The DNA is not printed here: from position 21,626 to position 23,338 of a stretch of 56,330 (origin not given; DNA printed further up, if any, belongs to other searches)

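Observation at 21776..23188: Bacterial calpain-like protease with a canonical EF-hand, next to a VIT-vWA protein and a hybrid histidine kinase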

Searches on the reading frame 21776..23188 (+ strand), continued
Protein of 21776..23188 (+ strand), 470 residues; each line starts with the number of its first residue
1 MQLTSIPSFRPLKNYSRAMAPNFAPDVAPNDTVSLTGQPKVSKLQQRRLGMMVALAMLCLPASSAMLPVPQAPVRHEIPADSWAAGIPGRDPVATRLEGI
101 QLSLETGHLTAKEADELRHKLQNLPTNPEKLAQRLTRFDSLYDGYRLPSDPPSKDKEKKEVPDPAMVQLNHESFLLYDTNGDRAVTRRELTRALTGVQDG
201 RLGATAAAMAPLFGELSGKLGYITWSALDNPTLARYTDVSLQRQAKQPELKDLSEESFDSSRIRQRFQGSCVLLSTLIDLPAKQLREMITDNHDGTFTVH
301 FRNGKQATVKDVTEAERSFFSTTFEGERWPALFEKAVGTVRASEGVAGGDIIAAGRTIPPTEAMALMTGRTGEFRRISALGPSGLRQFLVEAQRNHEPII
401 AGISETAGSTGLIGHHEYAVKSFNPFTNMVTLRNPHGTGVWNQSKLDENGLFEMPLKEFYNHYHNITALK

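Call 21: find_related_loci(query=A1, collection=genome_contigs, flank=8000)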
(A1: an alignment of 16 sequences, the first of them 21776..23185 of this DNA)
Query A1 (470 aa) in genome_contigs; peptide patterns used: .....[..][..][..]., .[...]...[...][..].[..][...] (x = any residue, [..] = any of these).
597 stretches matched a pattern (row limit reached: there are more); 223 encode a relative of the query (tblastn E <= 1e-3); the best 80 are kept; 80 distinct loci.
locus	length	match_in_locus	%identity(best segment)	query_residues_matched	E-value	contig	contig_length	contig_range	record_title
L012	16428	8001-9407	68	1-470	0e+0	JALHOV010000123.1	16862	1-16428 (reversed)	MAG: Vulcanimicrobiota bacterium isolate bin.189_sub c_000000013513, whole genome shotgun sequence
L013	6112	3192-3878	34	253-468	2e-29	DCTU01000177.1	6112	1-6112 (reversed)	MAG TPA_asm: bacterium UBP9_UBA1432 isolate UBA1432 UBA1432_contig_34346, whole genome shotgun sequence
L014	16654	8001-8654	36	253-466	7e-28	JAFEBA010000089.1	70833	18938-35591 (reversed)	Bacterium isolate SZAS-1 EREM-KAN-1__89__length-70833, whole genome shotgun sequence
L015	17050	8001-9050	27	129-470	2e-25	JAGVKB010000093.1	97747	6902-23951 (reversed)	MAG: Candidatus Obscuribacterales bacterium isolate SW_5 c_000000027888, whole genome shotgun sequence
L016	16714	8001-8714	30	241-466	1e-23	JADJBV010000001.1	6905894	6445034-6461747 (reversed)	MAG: Deltaproteobacteria bacterium isolate Aved_18-Q3-R54-62_BAT3C.540 tig00000023-10-69002250, whole genome shotgun seq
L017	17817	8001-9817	27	172-467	1e-21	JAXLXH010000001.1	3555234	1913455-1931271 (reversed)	MAG: Candidatus Sericytochromatia bacterium isolate STL-CYA2 C3.87.fa-1, whole genome shotgun sequence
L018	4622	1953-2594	33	263-466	2e-21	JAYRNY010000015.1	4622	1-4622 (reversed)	MAG: bacterium isolate XM2_XAASGE4bin.41 k141_17353, whole genome shotgun sequence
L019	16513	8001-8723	29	263-466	4e-21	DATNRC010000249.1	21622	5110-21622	MAG TPA_asm: Candidatus Obscuribacterales bacterium isolate SMAG_U16523 k141_296554, whole genome shotgun sequence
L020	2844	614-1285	33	263-470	3e-20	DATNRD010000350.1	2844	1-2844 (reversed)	MAG TPA_asm: Candidatus Obscuribacterales bacterium isolate SMAG_U16524 k141_261223, whole genome shotgun sequence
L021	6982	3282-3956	29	263-466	7e-20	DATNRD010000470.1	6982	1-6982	MAG TPA_asm: Candidatus Obscuribacterales bacterium isolate SMAG_U16524 k141_162659, whole genome shotgun sequence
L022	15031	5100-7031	28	229-467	3e-19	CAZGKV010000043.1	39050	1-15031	MAG TPA_asm: uncultured Planctomycetales bacterium isolate binchicken_co21_415 genome assembly, contig: NODE_318_length_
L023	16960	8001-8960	27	173-467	7e-19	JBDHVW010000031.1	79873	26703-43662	MAG: Vulcanimicrobiota bacterium isolate AS-MICRO-3CA.307 NODE_964_length_79873_cov_5.207769, whole genome shotgun seque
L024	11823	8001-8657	33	256-459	3e-18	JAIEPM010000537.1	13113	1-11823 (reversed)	MAG: Candidatus Obscuribacterales bacterium isolate co.spades.DASTOOL.2.5kb_016 c_000000431637, whole genome shotgun seq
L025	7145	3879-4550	28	256-469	3e-18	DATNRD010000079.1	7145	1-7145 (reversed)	MAG TPA_asm: Candidatus Obscuribacterales bacterium isolate SMAG_U16524 k141_189007, whole genome shotgun sequence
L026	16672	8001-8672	30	256-467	1e-17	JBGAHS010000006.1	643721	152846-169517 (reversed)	MAG: Candidatus Obscuribacteraceae bacterium isolate MAG_MBR_H125.54 MBRH125-54_opera_contig_61, whole genome shotgun se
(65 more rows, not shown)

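Call 22: search_protein_representatives(alignment_id=A1)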
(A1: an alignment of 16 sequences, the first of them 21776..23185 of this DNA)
Query: 16 sequences, 480 profile positions. Proteins with E-value up to 0.001 (for the whole library): 4522; up to 1e-10: 1457; up to 1e-30: 167. The best 150 are listed.
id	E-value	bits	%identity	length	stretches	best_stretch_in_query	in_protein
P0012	2.8e-215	732.3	-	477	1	1-477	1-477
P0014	1.8e-151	521.9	-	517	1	47-479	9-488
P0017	6.2e-110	384.9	-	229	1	252-477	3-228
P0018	3.7e-108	379.0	-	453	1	91-477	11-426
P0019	1.5e-89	317.7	-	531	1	79-474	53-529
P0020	2.8e-85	303.6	-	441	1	96-472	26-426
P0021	4.4e-83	296.3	-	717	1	87-472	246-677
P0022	1.1e-81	291.7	-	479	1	103-477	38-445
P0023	7.3e-72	259.3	-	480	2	157-472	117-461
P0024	3.4e-71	257.1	-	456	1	146-473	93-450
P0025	1.8e-70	254.7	-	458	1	87-474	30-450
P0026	1.7e-68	248.3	-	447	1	137-474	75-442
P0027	1.0e-67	245.6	-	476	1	139-474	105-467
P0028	2.1e-66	241.3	-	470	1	147-477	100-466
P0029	1.5e-65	238.5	-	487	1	84-472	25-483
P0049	1.3e-46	176.1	-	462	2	170-469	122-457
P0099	3.7e-36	141.6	-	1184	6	159-473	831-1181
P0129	4.6e-34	134.7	-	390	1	159-474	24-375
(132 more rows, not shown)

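Call 25: fold_search(model_id=the predicted structure, library=pdb)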
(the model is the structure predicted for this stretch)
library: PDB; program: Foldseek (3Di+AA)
matches with E <= 10: 411; with E <= 0.001: 36
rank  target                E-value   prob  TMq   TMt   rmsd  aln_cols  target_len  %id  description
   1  6bjd_A                8.8e-10  1.00  0.39  0.57   4.3       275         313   23  Crystal Structure of Human Calpain-3 Protease Core in Complex with E-64 (released 2018-02-07)
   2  6bjd_D                1.0e-09  1.00  0.38  0.56   4.8       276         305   23  Crystal Structure of Human Calpain-3 Protease Core in Complex with E-64 (released 2018-02-07)
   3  6bjd_B                1.3e-09  1.00  0.39  0.58   4.5       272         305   22  Crystal Structure of Human Calpain-3 Protease Core in Complex with E-64 (released 2018-02-07)
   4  6bjd_C                1.7e-09  1.00  0.38  0.57   4.7       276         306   22  Crystal Structure of Human Calpain-3 Protease Core in Complex with E-64 (released 2018-02-07)
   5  1tl9_A                3.9e-09  1.00  0.38  0.54   4.7       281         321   18  High resolution crystal structure of calpain I protease core in complex with leupeptin (released 2004-11-02)
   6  6bkj_D                3.9e-09  1.00  0.38  0.56   4.5       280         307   22  Crystal Structure of Human Calpain-3 Protease Core in Complex with Leupeptin (released 2018-02-07)
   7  6bgp_C                4.8e-09  1.00  0.38  0.56   5.0       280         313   21  Crystal Structure of Human Calpain-3 Protease Core Mutant-C129A (released 2018-02-07)
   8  6bkj_A                8.7e-09  1.00  0.38  0.57   4.5       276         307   22  Crystal Structure of Human Calpain-3 Protease Core in Complex with Leupeptin (released 2018-02-07)
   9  6bgp_A                9.6e-09  1.00  0.38  0.57   4.6       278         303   22  Crystal Structure of Human Calpain-3 Protease Core Mutant-C129A (released 2018-02-07)
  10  6bdt_A                1.1e-08  1.00  0.39  0.57   4.3       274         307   23  Crystal Structure of Human Calpain-3 Protease Core Mutant-C129S (released 2018-02-07)
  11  6bkj_C                1.1e-08  1.00  0.37  0.55   5.1       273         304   22  Crystal Structure of Human Calpain-3 Protease Core in Complex with Leupeptin (released 2018-02-07)
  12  6bkj_B                1.2e-08  1.00  0.38  0.56   4.4       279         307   22  Crystal Structure of Human Calpain-3 Protease Core in Complex with Leupeptin (released 2018-02-07)
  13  6bgp_B                1.5e-08  1.00  0.38  0.56   4.7       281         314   22  Crystal Structure of Human Calpain-3 Protease Core Mutant-C129A (released 2018-02-07)
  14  2p0r_A                1.8e-08  1.00  0.38  0.54   4.7       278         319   21  Structure of Human Calpain 9 in complex with Leupeptin (released 2007-03-20)
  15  6bdt_D                2.0e-08  1.00  0.38  0.55   4.6       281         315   22  Crystal Structure of Human Calpain-3 Protease Core Mutant-C129S (released 2018-02-07)
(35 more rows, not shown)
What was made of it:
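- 22529..23185 (+): Calpain-type protease core (CysPc, PC1+PC2), residues 252-470. Foldseek: the top 36 PDB hits are all calpains (protease-core or full-length structures; call 25).
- On Peptidase family C2 (calpain, CysPc core): The top 36 Foldseek PDB hits are all calpains (call 25).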

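Call 31: search_solved_structures(query=A1, max_evalue=0.01, show_alignments=2)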
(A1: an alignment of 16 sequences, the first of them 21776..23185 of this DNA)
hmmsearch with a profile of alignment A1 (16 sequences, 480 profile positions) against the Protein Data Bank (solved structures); distinct sequences matched with E-value up to 0.01: 180 (the best 60 are shown).
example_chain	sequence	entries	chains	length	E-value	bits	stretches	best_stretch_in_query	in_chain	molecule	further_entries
4e50_A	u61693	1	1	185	2e-07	33.6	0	162-200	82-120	Calmodulin, Linker, IQ motif of Neurogranin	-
3wfn_B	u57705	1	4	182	3.9e-07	32.6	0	162-200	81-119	Calmodulin, Sodium channel protein type 8 subunit alpha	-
2p0r_A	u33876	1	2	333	5.8e-07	32.1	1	324-451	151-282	Calpain-9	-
1ziv_A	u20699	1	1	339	6.4e-07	31.9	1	324-451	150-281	Calpain 9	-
4e53_A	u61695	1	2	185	1.4e-06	30.8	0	162-200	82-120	Calmodulin, Linker, IQ motif of Neuromodulin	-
6o20_F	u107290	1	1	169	1.6e-06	30.6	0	161-205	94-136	Calmodulin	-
8z5m_D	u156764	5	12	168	2e-06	30.3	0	162-205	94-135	Calmodulin-3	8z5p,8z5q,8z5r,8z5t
7nqc_A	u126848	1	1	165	2e-06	30.3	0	162-205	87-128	Calmodulin-1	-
8k9z_B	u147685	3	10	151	2.3e-06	30.1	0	161-207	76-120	Calmodulin-2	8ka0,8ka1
6xyr_A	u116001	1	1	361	2.4e-06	30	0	144-204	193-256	T4Lnano,Endolysin,Calmodulin,Endolysin,Calmodulin-1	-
2f2o_A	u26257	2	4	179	2.4e-06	30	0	161-205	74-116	Calmodulin fused with calmodulin-binding domain of calcineurin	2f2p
9kui_C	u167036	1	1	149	2.5e-06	30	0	161-208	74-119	Calmodulin-1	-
6daf_A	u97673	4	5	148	2.6e-06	29.9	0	161-208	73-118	Calmodulin-1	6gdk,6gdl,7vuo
4djc_A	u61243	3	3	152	2.6e-06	29.9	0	161-205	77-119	Calmodulin | Calmodulin-1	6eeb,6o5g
7vmb_C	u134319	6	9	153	2.7e-06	29.9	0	161-205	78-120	Calmodulin-1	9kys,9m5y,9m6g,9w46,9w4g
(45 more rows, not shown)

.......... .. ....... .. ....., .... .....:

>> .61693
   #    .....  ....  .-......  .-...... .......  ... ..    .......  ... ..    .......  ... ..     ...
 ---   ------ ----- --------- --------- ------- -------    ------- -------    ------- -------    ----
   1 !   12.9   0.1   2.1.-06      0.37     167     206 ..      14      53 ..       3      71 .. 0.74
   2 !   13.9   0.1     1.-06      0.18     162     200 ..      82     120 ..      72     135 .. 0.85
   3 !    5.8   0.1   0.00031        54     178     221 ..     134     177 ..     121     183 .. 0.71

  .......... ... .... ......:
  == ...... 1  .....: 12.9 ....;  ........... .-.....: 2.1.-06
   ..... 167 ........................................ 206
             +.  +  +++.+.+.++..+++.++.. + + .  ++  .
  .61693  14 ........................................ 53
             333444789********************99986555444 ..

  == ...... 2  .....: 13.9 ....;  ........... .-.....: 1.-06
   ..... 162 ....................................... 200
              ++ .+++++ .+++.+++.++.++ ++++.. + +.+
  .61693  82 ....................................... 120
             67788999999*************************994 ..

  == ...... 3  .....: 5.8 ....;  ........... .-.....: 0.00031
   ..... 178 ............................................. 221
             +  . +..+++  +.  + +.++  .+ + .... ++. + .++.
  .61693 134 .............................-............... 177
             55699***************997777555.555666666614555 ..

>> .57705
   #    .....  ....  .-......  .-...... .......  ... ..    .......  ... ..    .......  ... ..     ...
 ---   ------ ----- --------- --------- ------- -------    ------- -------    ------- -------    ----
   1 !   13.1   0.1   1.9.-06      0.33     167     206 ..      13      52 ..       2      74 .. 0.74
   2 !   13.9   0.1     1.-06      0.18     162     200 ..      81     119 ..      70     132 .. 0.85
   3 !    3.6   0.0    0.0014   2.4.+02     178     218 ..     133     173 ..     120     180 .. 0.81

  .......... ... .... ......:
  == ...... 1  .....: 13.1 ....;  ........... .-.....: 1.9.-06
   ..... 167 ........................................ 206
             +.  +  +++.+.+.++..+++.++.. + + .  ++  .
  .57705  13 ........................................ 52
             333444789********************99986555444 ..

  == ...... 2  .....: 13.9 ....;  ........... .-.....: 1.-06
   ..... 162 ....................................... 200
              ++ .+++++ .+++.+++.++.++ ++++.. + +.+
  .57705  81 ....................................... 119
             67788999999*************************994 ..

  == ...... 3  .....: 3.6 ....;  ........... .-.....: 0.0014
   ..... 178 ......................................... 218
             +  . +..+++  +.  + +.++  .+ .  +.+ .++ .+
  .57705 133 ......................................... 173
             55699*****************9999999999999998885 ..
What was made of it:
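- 22265..22510 (+): EF-hand pair, residues about 164-245. The first hand is canonical. The second is degenerate (Ala227 at loop position 12). The A1 profile hits calmodulin EF-hands at E about 2e-7 (call 31).
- The family profile hits calmodulin (call 31).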

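Call 38: search_protein_families(library=pfam, alignment_id=A2, max_evalue=0.001)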
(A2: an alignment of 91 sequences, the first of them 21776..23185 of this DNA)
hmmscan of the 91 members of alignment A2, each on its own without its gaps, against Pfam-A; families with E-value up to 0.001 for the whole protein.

A. member 1, window:21776-23185:+ (470 aa): 1 family
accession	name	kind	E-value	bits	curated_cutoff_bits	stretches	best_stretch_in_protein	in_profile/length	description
PF00648.27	Peptidase_C2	-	5.6e-09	35.9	23.8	1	252-444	39-250/297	Calpain family cysteine protease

B. families by the number of members that match (of 91 scanned): 8 families
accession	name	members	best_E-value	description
PF00648.27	Peptidase_C2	90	2.4e-24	Calpain family cysteine protease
PF13405.12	EF-hand_6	23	5.6e-07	EF-hand domain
PF00036.39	EF-hand_1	10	1.2e-08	EF hand domain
PF13499.12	EF-hand_7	9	1.8e-08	EF-hand domain pair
PF13202.12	EF-hand_5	9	2.9e-06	EF hand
PF13529.12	Peptidase_C39_2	5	0.00017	Peptidase_C39 like family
PF19079.5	CFSR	2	0.00018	Collagen-flanked surface repeat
PF01476.26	LysM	1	1.2e-05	LysM domain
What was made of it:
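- On Peptidase family C2 (calpain, CysPc core): 90 of 91 relatives also match (call 38).
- On Canonical EF-hand (calmodulin-like): However, the family profile A1 hits about 170 calmodulin chains at E about 2e-7 to 5e-6 (call 31), and 23 of 91 relatives hit EF-hand_6 at E <= 1e-3 (call 38).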
